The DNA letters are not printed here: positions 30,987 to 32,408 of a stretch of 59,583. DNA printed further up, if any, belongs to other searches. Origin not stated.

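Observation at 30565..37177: Replication-gene block lacks dnaA; gyrB is inverted and uncoupled from recF and gyrA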

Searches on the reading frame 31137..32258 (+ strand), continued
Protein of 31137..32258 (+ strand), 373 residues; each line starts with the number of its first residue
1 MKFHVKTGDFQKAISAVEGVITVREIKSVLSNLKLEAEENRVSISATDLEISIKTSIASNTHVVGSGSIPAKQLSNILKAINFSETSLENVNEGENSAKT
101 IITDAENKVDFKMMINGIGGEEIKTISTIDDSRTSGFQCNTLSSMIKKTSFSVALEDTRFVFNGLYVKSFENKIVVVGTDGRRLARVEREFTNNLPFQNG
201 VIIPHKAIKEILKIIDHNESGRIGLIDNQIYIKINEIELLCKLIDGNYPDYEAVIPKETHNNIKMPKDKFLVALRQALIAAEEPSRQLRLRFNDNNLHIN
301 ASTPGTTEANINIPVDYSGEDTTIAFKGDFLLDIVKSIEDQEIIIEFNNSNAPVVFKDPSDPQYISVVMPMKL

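Call 22: find_encoding_contigs(protein=P0131, flank=10000, max_places=2)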
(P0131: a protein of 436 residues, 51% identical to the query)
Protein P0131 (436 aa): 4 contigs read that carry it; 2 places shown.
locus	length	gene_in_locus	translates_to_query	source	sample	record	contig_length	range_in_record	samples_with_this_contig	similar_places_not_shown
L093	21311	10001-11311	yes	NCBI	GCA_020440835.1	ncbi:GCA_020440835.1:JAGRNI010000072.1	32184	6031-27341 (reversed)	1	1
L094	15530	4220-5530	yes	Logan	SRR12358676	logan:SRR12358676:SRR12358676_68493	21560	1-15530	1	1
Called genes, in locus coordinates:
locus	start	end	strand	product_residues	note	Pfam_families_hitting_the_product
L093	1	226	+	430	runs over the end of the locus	PF00072:Response_reg, PF08668:HDOD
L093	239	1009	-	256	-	PF17131:TP_0789-like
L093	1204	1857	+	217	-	PF00445:Ribonuclease_T2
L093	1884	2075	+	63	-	-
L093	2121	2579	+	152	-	PF14588:YjgF_endoribonc, PF01042:Ribonuc_L-PSP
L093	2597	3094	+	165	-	-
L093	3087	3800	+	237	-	PF00588:SpoU_methylase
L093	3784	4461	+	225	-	PF02698:DUF218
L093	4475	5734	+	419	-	PF00072:Response_reg, PF00990:GGDEF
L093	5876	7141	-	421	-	PF03283:PAE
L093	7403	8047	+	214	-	PF26621:DUF8198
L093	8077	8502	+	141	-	-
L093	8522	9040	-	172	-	-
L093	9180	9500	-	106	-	-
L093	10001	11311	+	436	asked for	PF11490:DNA_pol3_a_NII (weak), PF11638:DnaA_N, PF00308:Bac_DnaA, PF03969:AFG1_ATPase (faint), PF08299:Bac_DnaA_C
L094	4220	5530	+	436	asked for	PF11490:DNA_pol3_a_NII (weak), PF11638:DnaA_N, PF00308:Bac_DnaA, PF03969:AFG1_ATPase (faint), PF08299:Bac_DnaA_C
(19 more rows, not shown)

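Call 23: find_encoding_contigs(protein=P0126, flank=10000, max_places=3)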
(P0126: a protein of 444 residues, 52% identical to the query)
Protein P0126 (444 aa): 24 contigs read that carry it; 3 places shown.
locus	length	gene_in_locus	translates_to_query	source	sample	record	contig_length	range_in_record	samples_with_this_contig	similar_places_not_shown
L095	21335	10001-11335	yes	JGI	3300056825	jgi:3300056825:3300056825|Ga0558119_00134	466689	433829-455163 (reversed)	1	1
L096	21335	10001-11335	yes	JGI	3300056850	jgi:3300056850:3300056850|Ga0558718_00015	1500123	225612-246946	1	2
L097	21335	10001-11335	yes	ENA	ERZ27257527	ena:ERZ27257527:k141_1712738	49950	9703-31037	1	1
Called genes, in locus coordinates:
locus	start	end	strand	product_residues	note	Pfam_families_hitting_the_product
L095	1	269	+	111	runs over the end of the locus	PF01740:STAS, PF13466:STAS_2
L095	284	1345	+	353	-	PF07819:PGAP1 (weak)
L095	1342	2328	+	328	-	PF20903:SPL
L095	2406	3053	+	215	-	PF26621:DUF8198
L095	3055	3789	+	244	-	PF13677:MotB_plug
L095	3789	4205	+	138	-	-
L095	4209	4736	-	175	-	-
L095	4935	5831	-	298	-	PF20791:Acyl-ACP_TE_C (faint), PF13279:4HBT_2, PF03061:4HBT (weak)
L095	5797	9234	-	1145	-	PF02310:B12-binding, PF03308:MeaB, PF02492:cobW (weak), PF01642:MM_CoA_mutase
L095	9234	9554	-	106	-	-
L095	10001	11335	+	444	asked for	PF11490:DNA_pol3_a_NII, PF11638:DnaA_N, PF00308:Bac_DnaA, PF13173:AAA_14 (weak), PF00004:AAA (faint), PF08299:Bac_DnaA_C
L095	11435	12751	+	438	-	-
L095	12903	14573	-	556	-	PF10473:CENP-F_leu_zip (weak), PF13007:LZ_Tnp_IS66, PF13005:zf-IS66, PF03050:DDE_Tnp_IS66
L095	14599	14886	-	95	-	PF05717:TnpB_IS66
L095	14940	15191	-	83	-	-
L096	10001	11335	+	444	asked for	PF11490:DNA_pol3_a_NII, PF11638:DnaA_N, PF00308:Bac_DnaA, PF13173:AAA_14 (weak), PF00004:AAA (faint), PF08299:Bac_DnaA_C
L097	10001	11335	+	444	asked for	PF11490:DNA_pol3_a_NII, PF11638:DnaA_N, PF00308:Bac_DnaA, PF13173:AAA_14 (weak), PF00004:AAA (faint), PF08299:Bac_DnaA_C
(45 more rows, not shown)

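Call 24: find_encoding_contigs(protein=P0123, flank=10000, max_places=4)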
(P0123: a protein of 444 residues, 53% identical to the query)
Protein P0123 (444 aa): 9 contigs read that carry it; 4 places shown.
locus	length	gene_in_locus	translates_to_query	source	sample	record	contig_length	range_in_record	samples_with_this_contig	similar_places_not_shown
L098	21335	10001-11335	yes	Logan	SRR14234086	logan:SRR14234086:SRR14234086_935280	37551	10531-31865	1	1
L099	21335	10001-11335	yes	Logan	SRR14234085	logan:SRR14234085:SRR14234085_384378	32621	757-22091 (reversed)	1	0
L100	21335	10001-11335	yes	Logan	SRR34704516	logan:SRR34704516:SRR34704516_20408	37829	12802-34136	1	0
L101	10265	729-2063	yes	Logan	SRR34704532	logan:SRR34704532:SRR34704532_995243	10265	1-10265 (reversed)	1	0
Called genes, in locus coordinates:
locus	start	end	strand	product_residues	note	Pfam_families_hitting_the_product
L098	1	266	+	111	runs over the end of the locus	PF01740:STAS, PF13466:STAS_2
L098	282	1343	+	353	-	-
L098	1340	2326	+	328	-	PF20903:SPL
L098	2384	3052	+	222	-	PF26621:DUF8198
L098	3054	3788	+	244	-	PF13677:MotB_plug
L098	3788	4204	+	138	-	-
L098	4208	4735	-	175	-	-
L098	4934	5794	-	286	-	PF20791:Acyl-ACP_TE_C (faint), PF13279:4HBT_2, PF03061:4HBT (weak)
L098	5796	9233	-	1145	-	PF02310:B12-binding, PF03308:MeaB, PF02492:cobW, PF01642:MM_CoA_mutase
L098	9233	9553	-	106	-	-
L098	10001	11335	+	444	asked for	PF11490:DNA_pol3_a_NII, PF11638:DnaA_N, PF00308:Bac_DnaA, PF13173:AAA_14 (weak), PF00004:AAA (weak), PF08299:Bac_DnaA_C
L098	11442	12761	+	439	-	-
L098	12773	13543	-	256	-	-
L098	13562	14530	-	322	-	PF00579:tRNA-synt_1b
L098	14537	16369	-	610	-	-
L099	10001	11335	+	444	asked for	PF11490:DNA_pol3_a_NII, PF11638:DnaA_N, PF00308:Bac_DnaA, PF13173:AAA_14 (weak), PF00004:AAA (weak), PF08299:Bac_DnaA_C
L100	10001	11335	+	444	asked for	PF11490:DNA_pol3_a_NII, PF11638:DnaA_N, PF00308:Bac_DnaA, PF13173:AAA_14 (weak), PF00004:AAA (weak), PF08299:Bac_DnaA_C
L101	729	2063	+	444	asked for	PF11490:DNA_pol3_a_NII, PF11638:DnaA_N, PF00308:Bac_DnaA, PF13173:AAA_14 (weak), PF00004:AAA (weak), PF08299:Bac_DnaA_C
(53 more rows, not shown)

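Call 25: list_cluster_members(proteins=[P0001, P0007, P0014, P0020, P0021, P0024, P0125, P0131, P0141, P0145])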
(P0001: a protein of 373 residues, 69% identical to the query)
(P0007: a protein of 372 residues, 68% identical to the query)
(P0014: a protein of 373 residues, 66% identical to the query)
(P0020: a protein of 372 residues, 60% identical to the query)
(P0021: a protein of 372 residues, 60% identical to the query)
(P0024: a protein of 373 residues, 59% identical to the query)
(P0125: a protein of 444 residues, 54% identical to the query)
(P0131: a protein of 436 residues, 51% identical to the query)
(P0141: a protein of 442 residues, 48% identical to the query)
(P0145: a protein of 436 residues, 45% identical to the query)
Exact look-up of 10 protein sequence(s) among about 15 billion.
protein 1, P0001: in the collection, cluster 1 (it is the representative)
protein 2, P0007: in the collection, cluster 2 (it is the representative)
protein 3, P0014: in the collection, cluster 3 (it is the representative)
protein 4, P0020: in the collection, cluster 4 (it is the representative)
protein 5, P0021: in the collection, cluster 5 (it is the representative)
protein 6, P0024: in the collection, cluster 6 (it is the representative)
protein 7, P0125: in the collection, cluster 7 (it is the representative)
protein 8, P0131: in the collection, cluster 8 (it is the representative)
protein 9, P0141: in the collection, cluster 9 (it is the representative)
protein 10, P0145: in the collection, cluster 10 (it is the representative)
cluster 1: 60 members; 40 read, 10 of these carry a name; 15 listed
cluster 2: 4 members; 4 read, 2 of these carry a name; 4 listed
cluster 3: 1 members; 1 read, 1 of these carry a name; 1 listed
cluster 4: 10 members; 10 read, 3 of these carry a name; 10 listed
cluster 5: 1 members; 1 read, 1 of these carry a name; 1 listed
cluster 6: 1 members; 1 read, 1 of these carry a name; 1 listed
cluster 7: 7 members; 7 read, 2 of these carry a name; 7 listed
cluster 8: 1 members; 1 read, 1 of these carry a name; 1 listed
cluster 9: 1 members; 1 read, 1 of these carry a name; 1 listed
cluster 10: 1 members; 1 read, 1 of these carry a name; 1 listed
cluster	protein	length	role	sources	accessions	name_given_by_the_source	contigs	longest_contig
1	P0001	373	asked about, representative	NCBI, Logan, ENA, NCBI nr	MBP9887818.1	MAG: DNA polymerase III subunit beta [Leptospiraceae bacterium] | DNA polymerase III subunit beta [Leptospiraceae bacterium]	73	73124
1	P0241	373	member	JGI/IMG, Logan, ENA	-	DNA polymerase-3 subunit beta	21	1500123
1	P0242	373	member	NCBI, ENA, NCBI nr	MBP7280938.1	MAG: DNA polymerase III subunit beta [Leptospiraceae bacterium] | DNA polymerase III subunit beta [Leptospiraceae bacterium]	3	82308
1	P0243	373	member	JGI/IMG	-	DNA polymerase-3 subunit beta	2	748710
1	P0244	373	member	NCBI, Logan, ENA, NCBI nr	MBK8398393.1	MAG: DNA polymerase III subunit beta [Leptospiraceae bacterium] | DNA polymerase III subunit beta [Leptospiraceae bacterium]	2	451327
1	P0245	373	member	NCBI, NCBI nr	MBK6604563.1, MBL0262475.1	MAG: DNA polymerase III subunit beta [Leptospiraceae bacterium] | DNA polymerase III subunit beta [Leptospiraceae bacterium]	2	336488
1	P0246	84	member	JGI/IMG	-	DNA polymerase-3 subunit beta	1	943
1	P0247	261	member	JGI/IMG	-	DNA polymerase-3 subunit beta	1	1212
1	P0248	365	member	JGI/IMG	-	DNA polymerase III subunit beta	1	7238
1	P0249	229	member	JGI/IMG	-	DNA polymerase-3 subunit beta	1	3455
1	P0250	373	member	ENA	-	-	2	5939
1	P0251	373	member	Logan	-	-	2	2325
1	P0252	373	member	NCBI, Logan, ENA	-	-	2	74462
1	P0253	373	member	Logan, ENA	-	-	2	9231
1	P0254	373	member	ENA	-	-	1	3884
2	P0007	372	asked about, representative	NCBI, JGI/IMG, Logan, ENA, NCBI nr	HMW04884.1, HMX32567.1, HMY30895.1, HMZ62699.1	MAG TPA: DNA polymerase III subunit beta [Leptospiraceae bacterium] | DNA polymerase III subunit beta [Leptospiraceae bacterium]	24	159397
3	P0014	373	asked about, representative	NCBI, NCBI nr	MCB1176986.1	MAG: DNA polymerase III subunit beta [Leptospiraceae bacterium] | DNA polymerase III subunit beta [Leptospiraceae bacterium]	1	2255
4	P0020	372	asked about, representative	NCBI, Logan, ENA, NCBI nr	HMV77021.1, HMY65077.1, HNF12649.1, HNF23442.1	MAG TPA: DNA polymerase III subunit beta [Leptospiraceae bacterium] | DNA polymerase III subunit beta [Leptospiraceae bacterium]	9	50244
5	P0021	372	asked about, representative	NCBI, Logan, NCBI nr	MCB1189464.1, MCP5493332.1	MAG: DNA polymerase III subunit beta [Leptospiraceae bacterium] | DNA polymerase III subunit beta [Leptospiraceae bacterium]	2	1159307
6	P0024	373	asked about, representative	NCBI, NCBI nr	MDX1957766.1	MAG: DNA polymerase III subunit beta [Leptospiraceae bacterium] | DNA polymerase III subunit beta [Leptospiraceae bacterium]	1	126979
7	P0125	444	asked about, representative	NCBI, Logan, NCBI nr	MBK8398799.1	MAG: chromosomal replication initiator protein DnaA [Leptospiraceae bacterium] | chromosomal replication initiator protein DnaA [Leptospiraceae bacterium]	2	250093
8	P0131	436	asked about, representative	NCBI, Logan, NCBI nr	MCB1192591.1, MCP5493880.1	MAG: chromosomal replication initiator protein DnaA [Leptospiraceae bacterium] | chromosomal replication initiator protein DnaA [Leptospiraceae bacterium]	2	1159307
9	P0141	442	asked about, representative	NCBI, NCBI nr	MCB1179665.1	MAG: chromosomal replication initiator protein DnaA, partial [Leptospiraceae bacterium] | chromosomal replication initiator protein DnaA [Leptospiraceae bacterium]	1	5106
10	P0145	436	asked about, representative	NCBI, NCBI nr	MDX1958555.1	MAG: DnaA/Hda family protein [Leptospiraceae bacterium] | DnaA/Hda family protein [Leptospiraceae bacterium]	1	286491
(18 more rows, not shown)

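Call 49: search_protein_families(library=pfam, proteins=[L017:13158-14555:-, L017:14568-15110:-, L017:8498-9370:-, L017:5772-7112:+, L017:4714-5772:+], max_evalue=0.01)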
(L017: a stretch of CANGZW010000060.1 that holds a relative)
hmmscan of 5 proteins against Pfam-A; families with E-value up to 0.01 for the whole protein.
L017:13158-14555:- (465 aa): 0 families

L017:14568-15110:- (180 aa): 1 family
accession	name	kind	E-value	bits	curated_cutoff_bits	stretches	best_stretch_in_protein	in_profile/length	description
PF10604.15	Polyketide_cyc2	-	3.1e-06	28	27.4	1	27-179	3-142/142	Polyketide cyclase / dehydrase and lipid transport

L017:8498-9370:- (290 aa): 1 family
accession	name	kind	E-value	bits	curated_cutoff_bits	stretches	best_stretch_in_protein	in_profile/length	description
PF00892.27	EamA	-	3.8e-34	118.3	28.2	2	148-284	2-133/135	EamA-like transporter family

L017:5772-7112:+ (446 aa): 1 family
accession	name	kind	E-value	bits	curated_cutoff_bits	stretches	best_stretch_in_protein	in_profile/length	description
PF04055.27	Radical_SAM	-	1.9e-20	74.1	29.5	1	53-229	1-166/166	Radical SAM superfamily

L017:4714-5772:+ (352 aa): 1 family
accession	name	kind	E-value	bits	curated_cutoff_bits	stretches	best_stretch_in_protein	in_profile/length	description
PF01208.23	URO-D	-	1.4e-80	271.4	23.9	1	13-349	2-345/346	Uroporphyrinogen decarboxylase (URO-D)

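Call 57: find_encoding_contigs(protein=P0241, flank=10000, max_places=3)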
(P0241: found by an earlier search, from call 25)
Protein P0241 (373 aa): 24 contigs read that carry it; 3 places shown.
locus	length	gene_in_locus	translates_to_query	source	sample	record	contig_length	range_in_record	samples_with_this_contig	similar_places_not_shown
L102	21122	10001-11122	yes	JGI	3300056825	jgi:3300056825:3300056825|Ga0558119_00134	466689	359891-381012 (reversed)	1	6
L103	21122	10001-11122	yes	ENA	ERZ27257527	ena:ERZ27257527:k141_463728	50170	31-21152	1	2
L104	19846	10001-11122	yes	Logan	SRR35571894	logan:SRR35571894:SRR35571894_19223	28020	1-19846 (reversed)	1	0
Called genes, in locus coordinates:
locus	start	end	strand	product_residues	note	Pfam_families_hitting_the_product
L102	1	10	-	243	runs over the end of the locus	PF02463:SMC_N (faint), PF00005:ABC_tran, PF13304:AAA_21 (faint)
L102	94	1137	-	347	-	PF10023:Aminopep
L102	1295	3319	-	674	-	PF00072:Response_reg, PF00211:Guanylate_cyc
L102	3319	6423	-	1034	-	PF01627:Hpt, PF02895:H-kinase_dim (faint), PF02518:HATPase_c, PF01584:CheW, PF00072:Response_reg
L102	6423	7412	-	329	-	PF01584:CheW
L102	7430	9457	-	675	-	PF00015:MCPsignal, PF02743:dCache_1, PF22673:MCP-like_PDC_1, PF00015:MCPsignal, PF02743:dCache_1, PF22673:MCP-like_PDC_1 (weak)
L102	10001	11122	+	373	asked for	PF00712:DNA_pol3_beta, PF02767:DNA_pol3_beta_2, PF02768:DNA_pol3_beta_3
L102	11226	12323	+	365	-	PF02463:SMC_N, PF13175:AAA_15, PF13476:AAA_23, PF13304:AAA_21 (weak)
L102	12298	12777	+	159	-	PF05258:DciA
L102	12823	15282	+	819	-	PF02743:dCache_1, PF22673:MCP-like_PDC_1, PF00672:HAMP (weak), PF00512:HisKA, PF02518:HATPase_c, PF00072:Response_reg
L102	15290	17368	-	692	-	PF00753:Lactamase_B, PF19583:ODP, PF07228:SpoIIE, PF07719:TPR_2 (faint)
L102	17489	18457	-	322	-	PF13580:SIS_2 (faint), PF01380:SIS, PF00571:CBS (weak)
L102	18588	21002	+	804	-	PF05262:Borrelia_P83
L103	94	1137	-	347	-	PF10023:Aminopep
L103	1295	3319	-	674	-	PF00072:Response_reg, PF00211:Guanylate_cyc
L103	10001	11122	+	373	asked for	PF00712:DNA_pol3_beta, PF02767:DNA_pol3_beta_2, PF02768:DNA_pol3_beta_3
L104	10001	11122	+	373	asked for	PF00712:DNA_pol3_beta, PF02767:DNA_pol3_beta_2, PF02768:DNA_pol3_beta_3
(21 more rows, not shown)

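Call 59: find_encoding_contigs(protein=P0122, flank=6000, max_places=10)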
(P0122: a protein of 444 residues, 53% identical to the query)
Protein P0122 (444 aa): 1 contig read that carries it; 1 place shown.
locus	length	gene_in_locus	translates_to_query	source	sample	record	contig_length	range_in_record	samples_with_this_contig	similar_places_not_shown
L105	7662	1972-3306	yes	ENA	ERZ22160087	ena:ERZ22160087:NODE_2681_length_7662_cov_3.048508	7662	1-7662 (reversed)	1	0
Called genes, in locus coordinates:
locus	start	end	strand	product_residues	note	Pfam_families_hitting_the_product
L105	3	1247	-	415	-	?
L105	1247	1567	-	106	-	-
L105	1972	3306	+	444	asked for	PF11638:DnaA_N, PF00308:Bac_DnaA, PF03969:AFG1_ATPase (faint), PF00004:AAA (faint), PF08299:Bac_DnaA_C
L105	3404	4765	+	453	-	-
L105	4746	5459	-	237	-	PF00106:adh_short, PF01370:Epimerase (weak), PF08659:KR (weak), PF13561:adh_short_C2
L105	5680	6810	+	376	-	PF13784:Fic_N, PF02661:Fic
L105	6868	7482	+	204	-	PF25948:DUF7986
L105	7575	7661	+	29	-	?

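Call 60: find_encoding_contigs(protein=P0124, flank=6000, max_places=10)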
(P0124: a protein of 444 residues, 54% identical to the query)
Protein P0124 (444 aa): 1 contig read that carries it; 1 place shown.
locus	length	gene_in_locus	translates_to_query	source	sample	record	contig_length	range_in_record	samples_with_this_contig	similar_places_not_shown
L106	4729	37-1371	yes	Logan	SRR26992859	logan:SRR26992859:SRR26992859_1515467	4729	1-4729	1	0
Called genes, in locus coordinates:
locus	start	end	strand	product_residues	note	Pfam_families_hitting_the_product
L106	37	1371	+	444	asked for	PF11490:DNA_pol3_a_NII (weak), PF11638:DnaA_N, PF00308:Bac_DnaA, PF13173:AAA_14 (weak), PF00004:AAA (weak), PF08299:Bac_DnaA_C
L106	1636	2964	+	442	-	-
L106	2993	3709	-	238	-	PF00106:adh_short, PF01370:Epimerase (weak), PF08659:KR (weak), PF13561:adh_short_C2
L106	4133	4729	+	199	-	?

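Call 70: find_encoding_contigs(protein=P0128, flank=6000, max_places=10)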
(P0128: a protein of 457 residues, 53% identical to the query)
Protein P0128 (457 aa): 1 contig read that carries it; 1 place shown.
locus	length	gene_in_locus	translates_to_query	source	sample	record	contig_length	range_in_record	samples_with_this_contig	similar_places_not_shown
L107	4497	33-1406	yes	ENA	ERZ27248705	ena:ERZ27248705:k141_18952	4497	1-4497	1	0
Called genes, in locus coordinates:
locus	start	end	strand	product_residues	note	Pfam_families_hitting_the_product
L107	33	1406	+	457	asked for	PF11638:DnaA_N, PF00308:Bac_DnaA, PF00004:AAA (weak), PF08299:Bac_DnaA_C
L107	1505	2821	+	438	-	-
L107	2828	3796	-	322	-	PF00579:tRNA-synt_1b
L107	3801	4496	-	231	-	?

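Call 71: find_encoding_contigs(protein=P0129, flank=6000, max_places=10)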
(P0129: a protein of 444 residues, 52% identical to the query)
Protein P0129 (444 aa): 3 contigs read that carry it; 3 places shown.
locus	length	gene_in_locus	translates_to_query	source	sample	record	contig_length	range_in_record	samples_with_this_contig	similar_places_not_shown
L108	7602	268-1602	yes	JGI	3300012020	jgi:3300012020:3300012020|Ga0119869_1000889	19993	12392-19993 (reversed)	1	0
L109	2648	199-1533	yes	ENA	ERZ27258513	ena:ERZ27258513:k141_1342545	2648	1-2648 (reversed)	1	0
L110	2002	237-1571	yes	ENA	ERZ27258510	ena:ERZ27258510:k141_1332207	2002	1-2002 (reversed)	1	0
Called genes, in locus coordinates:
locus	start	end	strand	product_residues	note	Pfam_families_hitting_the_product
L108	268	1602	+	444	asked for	PF11490:DNA_pol3_a_NII (weak), PF11638:DnaA_N, PF13173:AAA_14 (faint), PF00308:Bac_DnaA, PF03969:AFG1_ATPase (faint), PF00004:AAA (weak), PF08299:Bac_DnaA_C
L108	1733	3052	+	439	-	-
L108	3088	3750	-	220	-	PF14559:TPR_19 (faint), PF21033:RMD1-3 (weak)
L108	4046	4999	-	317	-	PF01565:FAD_binding_4, PF02873:MurB_C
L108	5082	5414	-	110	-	PF01740:STAS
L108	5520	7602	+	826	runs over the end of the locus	PF00912:Transgly, PF00905:Transpeptidase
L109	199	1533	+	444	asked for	PF11490:DNA_pol3_a_NII (weak), PF11638:DnaA_N, PF13173:AAA_14 (faint), PF00308:Bac_DnaA, PF03969:AFG1_ATPase (faint), PF00004:AAA (weak), PF08299:Bac_DnaA_C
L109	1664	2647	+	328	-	?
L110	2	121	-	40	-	?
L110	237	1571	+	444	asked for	PF11490:DNA_pol3_a_NII (weak), PF11638:DnaA_N, PF13173:AAA_14 (faint), PF00308:Bac_DnaA, PF03969:AFG1_ATPase (faint), PF00004:AAA (weak), PF08299:Bac_DnaA_C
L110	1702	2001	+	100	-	?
